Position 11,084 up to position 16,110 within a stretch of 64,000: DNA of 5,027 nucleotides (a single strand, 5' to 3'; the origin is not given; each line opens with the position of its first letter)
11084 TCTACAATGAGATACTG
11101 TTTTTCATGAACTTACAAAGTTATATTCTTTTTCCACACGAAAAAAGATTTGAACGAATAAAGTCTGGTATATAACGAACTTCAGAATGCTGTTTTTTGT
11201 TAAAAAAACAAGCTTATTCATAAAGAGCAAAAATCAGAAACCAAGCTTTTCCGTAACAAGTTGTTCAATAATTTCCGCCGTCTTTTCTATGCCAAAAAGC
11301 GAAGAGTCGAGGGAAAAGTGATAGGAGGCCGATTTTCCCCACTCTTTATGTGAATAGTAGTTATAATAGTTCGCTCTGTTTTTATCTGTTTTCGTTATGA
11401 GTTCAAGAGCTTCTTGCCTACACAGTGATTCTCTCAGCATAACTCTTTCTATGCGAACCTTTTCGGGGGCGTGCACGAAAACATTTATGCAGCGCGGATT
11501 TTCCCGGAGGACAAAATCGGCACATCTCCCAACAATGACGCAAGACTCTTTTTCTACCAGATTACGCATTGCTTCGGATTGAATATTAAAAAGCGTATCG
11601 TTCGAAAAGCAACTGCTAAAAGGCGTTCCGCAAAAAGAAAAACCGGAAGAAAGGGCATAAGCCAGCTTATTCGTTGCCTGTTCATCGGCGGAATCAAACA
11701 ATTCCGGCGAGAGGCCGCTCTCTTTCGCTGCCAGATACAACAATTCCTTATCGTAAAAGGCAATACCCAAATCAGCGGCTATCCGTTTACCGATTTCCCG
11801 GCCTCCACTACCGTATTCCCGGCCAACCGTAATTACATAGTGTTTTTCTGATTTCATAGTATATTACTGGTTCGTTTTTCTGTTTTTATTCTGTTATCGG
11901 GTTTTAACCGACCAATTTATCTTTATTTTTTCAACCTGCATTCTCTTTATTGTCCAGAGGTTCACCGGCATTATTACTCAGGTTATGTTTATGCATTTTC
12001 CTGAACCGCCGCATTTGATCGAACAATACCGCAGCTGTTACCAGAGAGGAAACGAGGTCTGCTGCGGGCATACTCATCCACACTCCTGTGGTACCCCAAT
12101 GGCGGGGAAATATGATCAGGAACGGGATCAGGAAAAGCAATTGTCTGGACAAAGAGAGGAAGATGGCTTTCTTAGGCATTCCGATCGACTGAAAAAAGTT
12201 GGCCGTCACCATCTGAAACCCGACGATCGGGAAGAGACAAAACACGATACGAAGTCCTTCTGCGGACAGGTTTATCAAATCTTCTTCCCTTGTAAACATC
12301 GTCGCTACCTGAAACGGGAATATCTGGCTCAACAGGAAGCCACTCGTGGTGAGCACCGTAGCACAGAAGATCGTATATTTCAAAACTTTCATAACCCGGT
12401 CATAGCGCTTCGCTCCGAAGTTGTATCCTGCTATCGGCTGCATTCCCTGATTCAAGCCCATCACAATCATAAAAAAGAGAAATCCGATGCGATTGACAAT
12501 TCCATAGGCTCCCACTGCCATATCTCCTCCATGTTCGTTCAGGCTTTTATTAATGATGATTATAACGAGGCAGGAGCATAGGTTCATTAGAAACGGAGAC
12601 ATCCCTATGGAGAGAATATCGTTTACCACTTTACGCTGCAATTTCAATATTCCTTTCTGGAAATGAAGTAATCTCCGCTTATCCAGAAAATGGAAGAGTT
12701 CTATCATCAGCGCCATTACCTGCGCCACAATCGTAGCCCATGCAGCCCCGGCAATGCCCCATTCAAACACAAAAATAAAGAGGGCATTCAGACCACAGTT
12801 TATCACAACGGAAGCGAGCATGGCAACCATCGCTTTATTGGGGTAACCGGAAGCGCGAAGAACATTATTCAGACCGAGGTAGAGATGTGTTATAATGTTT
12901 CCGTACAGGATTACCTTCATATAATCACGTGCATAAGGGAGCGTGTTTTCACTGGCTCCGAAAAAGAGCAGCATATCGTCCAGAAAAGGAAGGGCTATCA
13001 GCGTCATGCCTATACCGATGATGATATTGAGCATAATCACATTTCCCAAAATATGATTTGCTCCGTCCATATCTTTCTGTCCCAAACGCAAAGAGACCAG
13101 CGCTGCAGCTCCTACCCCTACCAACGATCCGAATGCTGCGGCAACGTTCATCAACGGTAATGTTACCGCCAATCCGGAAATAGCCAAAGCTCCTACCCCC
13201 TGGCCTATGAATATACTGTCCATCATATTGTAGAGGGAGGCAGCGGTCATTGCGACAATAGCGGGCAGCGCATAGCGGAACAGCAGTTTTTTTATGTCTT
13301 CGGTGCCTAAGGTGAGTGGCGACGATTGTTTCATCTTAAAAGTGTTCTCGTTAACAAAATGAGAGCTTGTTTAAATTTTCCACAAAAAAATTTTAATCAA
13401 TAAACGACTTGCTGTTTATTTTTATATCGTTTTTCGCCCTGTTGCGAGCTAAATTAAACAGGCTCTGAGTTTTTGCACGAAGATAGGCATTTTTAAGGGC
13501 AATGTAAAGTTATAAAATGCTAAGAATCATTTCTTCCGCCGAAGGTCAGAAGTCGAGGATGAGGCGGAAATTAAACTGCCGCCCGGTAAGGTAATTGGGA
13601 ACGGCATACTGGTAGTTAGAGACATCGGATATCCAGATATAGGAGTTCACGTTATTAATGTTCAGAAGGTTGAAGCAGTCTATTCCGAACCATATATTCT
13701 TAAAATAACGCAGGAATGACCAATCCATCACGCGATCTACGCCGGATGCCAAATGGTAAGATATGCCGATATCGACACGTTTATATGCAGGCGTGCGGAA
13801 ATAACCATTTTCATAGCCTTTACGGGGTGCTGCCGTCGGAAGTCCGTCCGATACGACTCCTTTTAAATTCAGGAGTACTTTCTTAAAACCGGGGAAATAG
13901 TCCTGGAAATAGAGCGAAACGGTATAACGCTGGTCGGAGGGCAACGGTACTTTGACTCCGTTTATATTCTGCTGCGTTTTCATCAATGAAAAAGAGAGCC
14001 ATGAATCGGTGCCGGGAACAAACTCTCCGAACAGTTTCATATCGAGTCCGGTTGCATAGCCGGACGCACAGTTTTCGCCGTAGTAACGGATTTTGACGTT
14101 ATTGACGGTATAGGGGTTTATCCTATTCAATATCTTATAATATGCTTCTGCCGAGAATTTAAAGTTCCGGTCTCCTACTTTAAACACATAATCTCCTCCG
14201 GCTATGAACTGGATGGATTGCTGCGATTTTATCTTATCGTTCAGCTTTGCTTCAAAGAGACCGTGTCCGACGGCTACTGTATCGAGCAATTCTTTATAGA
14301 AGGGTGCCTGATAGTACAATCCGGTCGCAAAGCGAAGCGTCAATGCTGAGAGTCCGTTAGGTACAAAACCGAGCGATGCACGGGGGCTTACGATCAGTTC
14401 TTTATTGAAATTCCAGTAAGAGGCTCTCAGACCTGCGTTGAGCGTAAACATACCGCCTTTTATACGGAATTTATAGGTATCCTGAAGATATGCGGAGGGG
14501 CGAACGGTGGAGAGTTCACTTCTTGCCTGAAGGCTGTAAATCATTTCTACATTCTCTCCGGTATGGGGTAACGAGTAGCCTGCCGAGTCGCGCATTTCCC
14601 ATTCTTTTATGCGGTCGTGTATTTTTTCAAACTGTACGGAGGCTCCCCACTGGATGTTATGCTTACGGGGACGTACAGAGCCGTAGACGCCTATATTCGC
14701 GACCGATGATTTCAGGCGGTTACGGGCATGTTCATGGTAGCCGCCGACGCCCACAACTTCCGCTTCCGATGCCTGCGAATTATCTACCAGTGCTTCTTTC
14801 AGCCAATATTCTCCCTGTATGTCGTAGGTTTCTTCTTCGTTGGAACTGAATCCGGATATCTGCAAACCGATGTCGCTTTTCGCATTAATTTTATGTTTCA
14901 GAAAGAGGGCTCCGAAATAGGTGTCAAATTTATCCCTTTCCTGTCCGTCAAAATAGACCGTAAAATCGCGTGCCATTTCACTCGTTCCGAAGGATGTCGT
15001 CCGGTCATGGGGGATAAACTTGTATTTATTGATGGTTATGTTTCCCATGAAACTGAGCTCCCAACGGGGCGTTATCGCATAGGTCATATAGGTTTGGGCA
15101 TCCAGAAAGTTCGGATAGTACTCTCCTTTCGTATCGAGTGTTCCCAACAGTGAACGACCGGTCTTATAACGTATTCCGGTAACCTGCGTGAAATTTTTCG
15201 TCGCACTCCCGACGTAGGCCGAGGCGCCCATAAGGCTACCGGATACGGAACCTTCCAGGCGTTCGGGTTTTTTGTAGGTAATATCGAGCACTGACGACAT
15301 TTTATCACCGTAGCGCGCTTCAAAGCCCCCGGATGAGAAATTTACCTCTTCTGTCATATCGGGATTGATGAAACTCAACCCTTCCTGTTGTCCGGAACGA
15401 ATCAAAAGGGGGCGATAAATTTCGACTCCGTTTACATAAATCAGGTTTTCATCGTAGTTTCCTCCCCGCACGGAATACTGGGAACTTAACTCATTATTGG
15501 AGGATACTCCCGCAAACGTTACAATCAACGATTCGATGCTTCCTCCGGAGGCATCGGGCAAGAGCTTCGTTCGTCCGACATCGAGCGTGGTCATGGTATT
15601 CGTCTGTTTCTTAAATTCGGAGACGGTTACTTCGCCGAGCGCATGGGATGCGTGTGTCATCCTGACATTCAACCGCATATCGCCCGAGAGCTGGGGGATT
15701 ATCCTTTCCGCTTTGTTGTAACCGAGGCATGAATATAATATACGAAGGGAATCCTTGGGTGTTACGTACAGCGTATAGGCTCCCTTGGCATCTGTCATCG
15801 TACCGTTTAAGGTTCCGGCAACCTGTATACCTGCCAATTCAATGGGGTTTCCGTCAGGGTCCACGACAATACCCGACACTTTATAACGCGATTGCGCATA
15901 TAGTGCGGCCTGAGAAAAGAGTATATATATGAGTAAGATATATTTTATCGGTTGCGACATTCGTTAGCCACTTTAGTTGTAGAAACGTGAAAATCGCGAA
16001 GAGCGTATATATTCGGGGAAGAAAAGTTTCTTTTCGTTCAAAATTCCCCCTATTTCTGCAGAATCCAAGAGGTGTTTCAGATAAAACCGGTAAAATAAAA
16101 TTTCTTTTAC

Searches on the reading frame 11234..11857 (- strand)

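Call 9: search_protein_families(library=pfam, proteins=[window:11234-11857:-])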
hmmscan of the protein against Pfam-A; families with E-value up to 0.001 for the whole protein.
window:11234-11857:- (207 aa): 1 family
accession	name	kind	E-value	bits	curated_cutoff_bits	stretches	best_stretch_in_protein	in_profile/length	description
PF13189.12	Cytidylate_kin2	-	1.2e-53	182.4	28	1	8-186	1-175/176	Cytidylate kinase-like family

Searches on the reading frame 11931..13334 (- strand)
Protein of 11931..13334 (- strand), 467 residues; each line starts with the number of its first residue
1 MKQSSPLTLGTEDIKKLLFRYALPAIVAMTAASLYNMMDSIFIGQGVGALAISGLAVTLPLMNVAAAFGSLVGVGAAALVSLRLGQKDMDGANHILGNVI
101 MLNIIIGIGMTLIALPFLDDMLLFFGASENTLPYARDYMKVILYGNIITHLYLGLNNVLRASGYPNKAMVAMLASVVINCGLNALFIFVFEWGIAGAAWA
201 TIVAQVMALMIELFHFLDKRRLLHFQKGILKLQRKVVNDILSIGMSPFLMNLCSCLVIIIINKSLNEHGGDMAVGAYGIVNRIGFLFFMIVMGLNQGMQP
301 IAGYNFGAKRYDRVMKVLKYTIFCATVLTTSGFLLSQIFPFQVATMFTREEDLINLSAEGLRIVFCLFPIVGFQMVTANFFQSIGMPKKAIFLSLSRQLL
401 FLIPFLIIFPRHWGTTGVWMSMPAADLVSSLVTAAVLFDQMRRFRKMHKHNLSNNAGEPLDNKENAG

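Call 9: search_protein_families(library=pfam, proteins=[window:11931-13334:-])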
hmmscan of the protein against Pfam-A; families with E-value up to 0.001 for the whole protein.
window:11931-13334:- (467 aa): 1 family
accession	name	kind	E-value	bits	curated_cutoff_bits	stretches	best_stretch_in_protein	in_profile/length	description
PF01554.23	MatE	-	3e-49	167.3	24.9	2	249-405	4-158/161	MatE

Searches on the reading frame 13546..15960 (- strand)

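Call 9: search_protein_families(library=pfam, proteins=[window:13546-15960:-])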
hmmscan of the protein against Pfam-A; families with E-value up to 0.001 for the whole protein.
window:13546-15960:- (804 aa): 3 families
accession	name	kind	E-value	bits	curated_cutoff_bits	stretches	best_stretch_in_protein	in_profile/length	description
PF13715.12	CarbopepD_reg_2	-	2.7e-13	50.2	32.2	1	28-113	1-88/88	CarboxypepD_reg-like domain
PF13620.12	CarboxypepD_reg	-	2.4e-09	37.8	32.3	1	28-101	2-81/82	Carboxypeptidase regulatory-like domain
PF07715.20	Plug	-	3.1e-09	37.7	23.9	1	127-219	10-101/107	TonB-dependent Receptor Plug Domain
